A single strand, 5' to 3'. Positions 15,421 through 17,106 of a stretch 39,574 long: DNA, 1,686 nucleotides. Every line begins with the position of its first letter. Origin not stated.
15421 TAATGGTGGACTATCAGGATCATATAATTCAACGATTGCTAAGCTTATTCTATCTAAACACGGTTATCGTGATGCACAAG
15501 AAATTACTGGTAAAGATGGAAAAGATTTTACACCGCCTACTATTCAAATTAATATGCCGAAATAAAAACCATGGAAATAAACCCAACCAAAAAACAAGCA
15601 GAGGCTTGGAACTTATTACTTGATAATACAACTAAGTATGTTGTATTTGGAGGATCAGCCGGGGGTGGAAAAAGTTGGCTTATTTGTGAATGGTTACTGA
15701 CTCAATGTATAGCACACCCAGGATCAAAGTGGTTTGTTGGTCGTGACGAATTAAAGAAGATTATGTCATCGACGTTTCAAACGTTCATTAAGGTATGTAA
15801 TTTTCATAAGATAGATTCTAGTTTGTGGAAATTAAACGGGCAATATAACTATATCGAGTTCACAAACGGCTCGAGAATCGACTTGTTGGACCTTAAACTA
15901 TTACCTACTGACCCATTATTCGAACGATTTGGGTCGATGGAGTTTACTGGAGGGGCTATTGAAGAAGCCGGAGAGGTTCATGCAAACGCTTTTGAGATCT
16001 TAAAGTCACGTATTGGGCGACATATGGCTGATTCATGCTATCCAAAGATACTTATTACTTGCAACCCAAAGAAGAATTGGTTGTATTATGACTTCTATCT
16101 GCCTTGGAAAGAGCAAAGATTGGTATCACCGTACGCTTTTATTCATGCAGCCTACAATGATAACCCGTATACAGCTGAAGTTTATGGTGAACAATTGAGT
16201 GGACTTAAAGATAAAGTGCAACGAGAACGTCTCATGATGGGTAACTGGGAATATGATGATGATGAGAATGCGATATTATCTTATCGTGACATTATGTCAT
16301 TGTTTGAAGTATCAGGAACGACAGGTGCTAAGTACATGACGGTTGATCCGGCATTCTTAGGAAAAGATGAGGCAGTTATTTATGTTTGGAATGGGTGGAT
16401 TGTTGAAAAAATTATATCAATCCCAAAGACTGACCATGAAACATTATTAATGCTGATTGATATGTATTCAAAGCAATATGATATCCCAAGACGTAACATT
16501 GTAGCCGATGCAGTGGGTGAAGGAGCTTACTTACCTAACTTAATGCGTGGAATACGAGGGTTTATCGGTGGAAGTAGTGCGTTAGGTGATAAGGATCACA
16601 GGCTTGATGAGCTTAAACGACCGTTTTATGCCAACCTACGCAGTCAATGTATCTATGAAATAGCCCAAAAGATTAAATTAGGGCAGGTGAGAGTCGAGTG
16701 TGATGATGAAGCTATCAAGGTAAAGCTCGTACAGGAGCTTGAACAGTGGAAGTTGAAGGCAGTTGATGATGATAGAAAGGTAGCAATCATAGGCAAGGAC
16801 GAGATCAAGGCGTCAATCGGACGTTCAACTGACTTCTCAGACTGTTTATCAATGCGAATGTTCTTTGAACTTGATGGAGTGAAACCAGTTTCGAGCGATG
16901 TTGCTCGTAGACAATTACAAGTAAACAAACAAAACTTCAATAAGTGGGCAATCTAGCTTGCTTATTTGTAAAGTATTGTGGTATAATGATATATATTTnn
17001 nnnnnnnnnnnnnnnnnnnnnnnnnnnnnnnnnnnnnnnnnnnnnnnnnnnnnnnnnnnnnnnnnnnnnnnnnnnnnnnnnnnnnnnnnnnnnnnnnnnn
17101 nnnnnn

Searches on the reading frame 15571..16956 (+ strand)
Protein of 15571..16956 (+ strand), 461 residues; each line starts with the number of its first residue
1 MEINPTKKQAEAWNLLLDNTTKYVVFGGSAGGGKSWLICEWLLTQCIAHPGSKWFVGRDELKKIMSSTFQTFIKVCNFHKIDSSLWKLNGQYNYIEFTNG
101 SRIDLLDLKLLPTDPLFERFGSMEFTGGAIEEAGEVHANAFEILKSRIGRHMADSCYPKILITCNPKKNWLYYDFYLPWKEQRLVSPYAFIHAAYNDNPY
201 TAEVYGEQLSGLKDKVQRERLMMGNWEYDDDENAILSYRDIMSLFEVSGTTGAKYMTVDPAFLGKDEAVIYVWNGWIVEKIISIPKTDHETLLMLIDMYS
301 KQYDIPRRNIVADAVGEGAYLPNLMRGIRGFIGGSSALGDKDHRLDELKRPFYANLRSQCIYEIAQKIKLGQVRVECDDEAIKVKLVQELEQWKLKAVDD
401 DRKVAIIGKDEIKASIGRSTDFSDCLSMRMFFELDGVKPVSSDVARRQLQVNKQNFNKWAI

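Call 10: search_protein_families(library=phrogs, proteins=[window:15571-16956:+], max_evalue=0.01)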
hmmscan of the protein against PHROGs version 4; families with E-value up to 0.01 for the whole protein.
window:15571-16956:+ (461 aa): 4 families
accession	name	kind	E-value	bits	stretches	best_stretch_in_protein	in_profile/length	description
phrog_2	-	head and packaging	1e-27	98.3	1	3-435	264-596/807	terminase large subunit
phrog_979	-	head and packaging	9.2e-21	75.1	2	5-179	154-317/642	terminase large subunit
phrog_3717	-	head and packaging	2.3e-13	51.2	1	13-248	15-244/277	terminase large subunit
phrog_9526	-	head and packaging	0.0073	16.8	0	12-38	14-42/280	terminase large subunit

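Call 11: search_protein_families(library=pfam, proteins=[window:15571-16956:+], max_evalue=0.01)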
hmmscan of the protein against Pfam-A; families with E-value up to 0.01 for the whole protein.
window:15571-16956:+ (461 aa): 2 families
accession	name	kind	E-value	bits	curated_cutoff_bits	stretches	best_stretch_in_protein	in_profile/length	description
PF04466.19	Terminase_3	-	3.2e-12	46.9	23.2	1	22-215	3-189/201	Phage terminase large subunit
PF03237.21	Terminase_6N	-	3.8e-08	33.7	22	1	26-231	2-203/215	Terminase large subunit, T4likevirus-type, N-terminal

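Call 88: search_dna_similar(query=window:15571-16956:+, collection=phages, mode=protein, max_evalue=0.00001, max_rows=15)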
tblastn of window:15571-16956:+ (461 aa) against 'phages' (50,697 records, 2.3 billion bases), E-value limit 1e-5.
Records with a match: 24; places in all: 24; records where one place covers at least 80% of the query: 12.
Best place of each record, by identity: <60% 24.
By first word of the organism name: Bacteroides 8; Bacteriophage 4; Polaribacter 4; Cellulophaga 2; Flavobacterium 2; Leptospira 2; Phocaeicola 1; Arthrobacter 1.
By host as written in the record: - 11; Bacteroides salyersiae BG8 2; Cellulophaga baltica #10 2; Flavobacterium sp. 2; Bacteroides caecimuris 1; Bacteroides sp. 1; Bacteroides intestinalis BG4 1; Phocaeicola vulgatus BM8 1; and 3 more.
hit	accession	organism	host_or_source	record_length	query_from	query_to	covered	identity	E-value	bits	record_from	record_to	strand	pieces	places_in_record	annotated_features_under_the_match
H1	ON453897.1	Bacteroides phage Versailles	Bacteroides caecimuris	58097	7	447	96%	42.1%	4e-93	314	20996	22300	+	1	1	terminase large subunit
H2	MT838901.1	Bacteriophage sp.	human fecal samples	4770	1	440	95%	41.0%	1e-84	289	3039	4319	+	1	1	record has no annotation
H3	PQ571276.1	Bacteroides phage BS-TP3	Bacteroides salyersiae BG8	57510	1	440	95%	41.0%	2e-84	289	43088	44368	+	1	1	terminase large subunit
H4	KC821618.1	Cellulophaga phage phi10:1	Cellulophaga baltica #10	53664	8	434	93%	37.9%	3e-63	227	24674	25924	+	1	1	terminase large subunit | hypothetical protein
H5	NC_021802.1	Cellulophaga phage phi10:1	Cellulophaga baltica #10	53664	8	434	93%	37.9%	3e-63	227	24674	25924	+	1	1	terminase large subunit | hypothetical protein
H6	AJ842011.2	Flavobacterium phage 11b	Flavobacterium sp.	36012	3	434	94%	36.6%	6e-68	241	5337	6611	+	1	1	terminase large subunit | Terminase_3; Region: Phage terminase large subunit | terminase small subunit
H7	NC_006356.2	Flavobacterium phage 11b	Flavobacterium sp.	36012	3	434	94%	36.6%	6e-68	241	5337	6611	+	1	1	terminase large subunit | Terminase_3; Region: Phage terminase large subunit | terminase small subunit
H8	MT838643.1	Bacteriophage sp.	human fecal samples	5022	8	458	98%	33.5%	7e-52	194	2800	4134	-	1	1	record has no annotation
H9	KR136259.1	Polaribacter phage P12002L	seawater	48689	7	446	95%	33.5%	7e-61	220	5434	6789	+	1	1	terminase large subunit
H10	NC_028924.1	Polaribacter phage P12002L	seawater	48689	7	446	95%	33.5%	7e-61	220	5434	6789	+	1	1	terminase large subunit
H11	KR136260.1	Polaribacter phage P12002S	seawater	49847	7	446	95%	33.5%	7e-61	220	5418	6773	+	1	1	terminase large subunit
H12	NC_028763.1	Polaribacter phage P12002S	seawater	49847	7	446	95%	33.5%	7e-61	220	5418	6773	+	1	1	terminase large subunit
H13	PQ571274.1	Bacteroides phage BS-TP1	Bacteroides salyersiae BG8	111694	18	266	54%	32.9%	5e-25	114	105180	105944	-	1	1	terminase large subunit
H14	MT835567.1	Bacteriophage sp.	human fecal samples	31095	1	236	51%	27.6%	3e-13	78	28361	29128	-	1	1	record has no annotation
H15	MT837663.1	Bacteriophage sp.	human fecal samples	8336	181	434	55%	24.9%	2e-9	66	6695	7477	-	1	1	record has no annotation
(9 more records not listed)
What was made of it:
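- Tried and rejected: Only the large terminase finds cultured phages, all infecting Bacteroidota, at up to 42% identity (call 88).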
